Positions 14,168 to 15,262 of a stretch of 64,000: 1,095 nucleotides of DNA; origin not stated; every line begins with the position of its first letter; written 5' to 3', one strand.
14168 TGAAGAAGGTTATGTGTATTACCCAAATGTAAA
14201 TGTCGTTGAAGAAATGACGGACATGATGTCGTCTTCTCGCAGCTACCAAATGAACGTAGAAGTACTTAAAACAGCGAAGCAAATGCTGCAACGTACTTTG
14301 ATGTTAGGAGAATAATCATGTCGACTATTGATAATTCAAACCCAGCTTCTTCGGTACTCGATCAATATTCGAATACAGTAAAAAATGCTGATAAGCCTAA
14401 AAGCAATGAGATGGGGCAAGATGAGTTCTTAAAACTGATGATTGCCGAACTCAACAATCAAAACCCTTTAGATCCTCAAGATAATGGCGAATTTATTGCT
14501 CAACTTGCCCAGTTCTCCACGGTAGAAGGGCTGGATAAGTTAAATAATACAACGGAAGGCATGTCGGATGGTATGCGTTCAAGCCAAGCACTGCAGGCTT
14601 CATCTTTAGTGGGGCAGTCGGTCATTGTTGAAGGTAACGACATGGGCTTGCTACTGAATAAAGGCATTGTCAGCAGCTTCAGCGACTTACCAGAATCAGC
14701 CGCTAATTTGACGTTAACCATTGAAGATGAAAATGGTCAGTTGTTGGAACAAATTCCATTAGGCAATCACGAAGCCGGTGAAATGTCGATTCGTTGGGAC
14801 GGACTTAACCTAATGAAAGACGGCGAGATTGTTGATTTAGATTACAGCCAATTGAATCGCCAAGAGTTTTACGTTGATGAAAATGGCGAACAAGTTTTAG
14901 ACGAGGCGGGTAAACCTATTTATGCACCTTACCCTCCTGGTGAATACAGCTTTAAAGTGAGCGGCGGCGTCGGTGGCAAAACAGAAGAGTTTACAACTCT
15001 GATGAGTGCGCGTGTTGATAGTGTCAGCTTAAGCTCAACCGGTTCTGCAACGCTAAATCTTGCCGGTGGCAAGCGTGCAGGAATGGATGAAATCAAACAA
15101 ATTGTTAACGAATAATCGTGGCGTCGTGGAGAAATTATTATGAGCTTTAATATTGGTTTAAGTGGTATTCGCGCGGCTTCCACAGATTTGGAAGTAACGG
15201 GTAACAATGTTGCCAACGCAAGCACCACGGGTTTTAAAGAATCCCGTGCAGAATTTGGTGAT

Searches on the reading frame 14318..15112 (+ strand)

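Call 48: search_protein_families(library=ncbifam, proteins=[window:14318-15112:+], max_evalue=0.00001)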
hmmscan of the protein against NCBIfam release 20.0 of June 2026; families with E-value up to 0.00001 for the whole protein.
window:14318-15112:+ (265 aa): 11 families
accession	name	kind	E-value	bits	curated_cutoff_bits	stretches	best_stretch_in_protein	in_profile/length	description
NF005176.1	PRK06655.1-1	equivalog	6.1e-56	189.5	230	2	33-164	2-132/197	flagellar hook assembly protein FlgD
NF009277.0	PRK12634.1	equivalog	4.9e-32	111.8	333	1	24-163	19-156/221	flagellar basal body rod modification protein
NF007198.0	PRK09619.1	equivalog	3.4e-29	102.2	267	1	17-161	13-154/218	flagellar hook assembly protein FlgD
NF009276.0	PRK12633.1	equivalog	1.1e-26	94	383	1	15-165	9-165/234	flagellar basal body rod modification protein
NF007197.1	PRK09618.1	equivalog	3.5e-23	82.1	129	1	18-122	11-111/138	flagellar hook assembly protein FlgD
NF009453.0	PRK12813.1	equivalog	4.3e-16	59.1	264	1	28-173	26-163/223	flagellar basal body rod modification protein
NF009452.0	PRK12812.1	equivalog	1.9e-15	56.9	258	1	27-199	42-220/289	flagellar basal body rod modification protein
NF004670.1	PRK06009.1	equivalog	2.3e-14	53.8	124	1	34-107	3-73/108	flagellar hook assembly protein FlgD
NF004496.1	PRK05842.1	equivalog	1.2e-09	37.9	250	1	23-92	19-88/271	flagellar hook assembly protein FlgD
NF008875.0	PRK11911.1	equivalog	2.5e-08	34.1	274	1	25-102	19-96/140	flagellar basal body rod modification protein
NF005278.0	PRK06792.1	equivalog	2.6e-07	30.6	257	1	16-90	35-109/190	flagellar basal body rod modification protein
